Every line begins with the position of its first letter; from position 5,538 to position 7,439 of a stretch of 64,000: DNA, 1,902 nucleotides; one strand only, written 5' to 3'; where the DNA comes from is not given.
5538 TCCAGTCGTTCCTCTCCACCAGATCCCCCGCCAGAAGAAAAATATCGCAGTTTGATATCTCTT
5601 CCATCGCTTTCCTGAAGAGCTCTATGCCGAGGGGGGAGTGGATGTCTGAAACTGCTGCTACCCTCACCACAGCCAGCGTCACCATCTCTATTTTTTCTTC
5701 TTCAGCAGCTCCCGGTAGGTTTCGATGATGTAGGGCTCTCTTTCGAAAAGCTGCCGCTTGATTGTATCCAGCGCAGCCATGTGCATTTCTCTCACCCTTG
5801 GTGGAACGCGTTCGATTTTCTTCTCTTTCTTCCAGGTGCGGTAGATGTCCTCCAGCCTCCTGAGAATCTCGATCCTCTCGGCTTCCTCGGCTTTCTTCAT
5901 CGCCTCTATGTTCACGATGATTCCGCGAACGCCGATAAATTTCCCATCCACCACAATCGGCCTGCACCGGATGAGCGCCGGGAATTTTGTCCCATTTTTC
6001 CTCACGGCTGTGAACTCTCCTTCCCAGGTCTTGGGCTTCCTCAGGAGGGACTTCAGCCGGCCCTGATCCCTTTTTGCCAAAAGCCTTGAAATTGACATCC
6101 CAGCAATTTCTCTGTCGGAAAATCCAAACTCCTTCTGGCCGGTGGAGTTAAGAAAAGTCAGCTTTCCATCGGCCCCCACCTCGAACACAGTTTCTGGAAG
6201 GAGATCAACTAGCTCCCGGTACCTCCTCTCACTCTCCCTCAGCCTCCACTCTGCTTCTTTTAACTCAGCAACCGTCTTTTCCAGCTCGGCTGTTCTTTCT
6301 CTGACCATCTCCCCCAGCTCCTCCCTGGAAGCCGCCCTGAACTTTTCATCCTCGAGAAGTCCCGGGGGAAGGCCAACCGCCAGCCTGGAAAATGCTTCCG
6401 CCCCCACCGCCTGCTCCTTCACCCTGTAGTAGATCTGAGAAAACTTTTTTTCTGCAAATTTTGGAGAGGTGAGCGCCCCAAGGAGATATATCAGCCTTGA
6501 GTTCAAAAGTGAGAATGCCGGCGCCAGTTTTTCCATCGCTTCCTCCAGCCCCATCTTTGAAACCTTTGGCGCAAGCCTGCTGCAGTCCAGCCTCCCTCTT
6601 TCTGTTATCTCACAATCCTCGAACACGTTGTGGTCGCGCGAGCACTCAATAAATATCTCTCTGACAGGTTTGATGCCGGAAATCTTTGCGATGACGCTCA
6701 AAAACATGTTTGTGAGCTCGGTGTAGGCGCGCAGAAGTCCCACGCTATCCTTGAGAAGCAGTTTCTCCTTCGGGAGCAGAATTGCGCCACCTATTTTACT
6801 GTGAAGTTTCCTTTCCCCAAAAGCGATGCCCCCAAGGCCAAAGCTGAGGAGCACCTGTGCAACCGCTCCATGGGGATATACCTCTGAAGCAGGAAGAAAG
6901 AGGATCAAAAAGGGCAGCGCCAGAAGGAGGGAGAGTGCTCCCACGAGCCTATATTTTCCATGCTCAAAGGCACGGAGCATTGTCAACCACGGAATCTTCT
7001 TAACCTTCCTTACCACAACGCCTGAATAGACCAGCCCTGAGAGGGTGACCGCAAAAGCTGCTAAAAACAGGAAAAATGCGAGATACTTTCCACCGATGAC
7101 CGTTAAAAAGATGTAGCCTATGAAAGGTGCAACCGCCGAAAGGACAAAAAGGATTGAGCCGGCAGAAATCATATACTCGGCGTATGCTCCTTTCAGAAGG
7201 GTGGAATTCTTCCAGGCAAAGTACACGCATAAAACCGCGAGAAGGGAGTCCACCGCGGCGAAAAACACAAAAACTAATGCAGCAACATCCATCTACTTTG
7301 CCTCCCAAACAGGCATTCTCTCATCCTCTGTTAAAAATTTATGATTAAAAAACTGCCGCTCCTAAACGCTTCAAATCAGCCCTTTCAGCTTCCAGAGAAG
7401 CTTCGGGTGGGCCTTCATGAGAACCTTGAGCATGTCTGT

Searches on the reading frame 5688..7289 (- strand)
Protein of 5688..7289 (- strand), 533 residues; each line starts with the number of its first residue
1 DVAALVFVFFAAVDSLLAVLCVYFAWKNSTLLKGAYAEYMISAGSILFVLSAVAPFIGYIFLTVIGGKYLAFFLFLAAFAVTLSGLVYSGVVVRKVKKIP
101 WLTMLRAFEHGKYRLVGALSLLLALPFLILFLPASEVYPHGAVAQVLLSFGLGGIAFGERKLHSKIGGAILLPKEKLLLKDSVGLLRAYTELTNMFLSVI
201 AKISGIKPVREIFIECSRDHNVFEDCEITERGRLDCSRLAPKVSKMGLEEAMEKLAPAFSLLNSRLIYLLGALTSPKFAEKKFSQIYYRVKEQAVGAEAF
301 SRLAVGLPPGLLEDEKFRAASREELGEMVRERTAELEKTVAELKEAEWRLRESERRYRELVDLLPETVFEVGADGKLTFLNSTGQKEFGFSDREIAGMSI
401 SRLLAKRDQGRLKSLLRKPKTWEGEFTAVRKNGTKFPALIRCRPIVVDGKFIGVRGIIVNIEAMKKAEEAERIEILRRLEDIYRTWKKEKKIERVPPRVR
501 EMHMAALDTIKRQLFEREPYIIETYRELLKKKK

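Call 86: search_protein_families(library=pfam, proteins=[window:5688-7289:-], max_evalue=0.00001)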
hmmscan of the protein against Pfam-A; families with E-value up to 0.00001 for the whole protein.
window:5688-7289:- (533 aa): 2 families
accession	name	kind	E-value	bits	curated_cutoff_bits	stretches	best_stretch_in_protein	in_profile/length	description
PF13426.13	PAS_9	-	4.6e-14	53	27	1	366-461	2-101/103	PAS domain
PF00989.32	PAS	-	1.2e-06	29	22.6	1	356-449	2-100/113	PAS fold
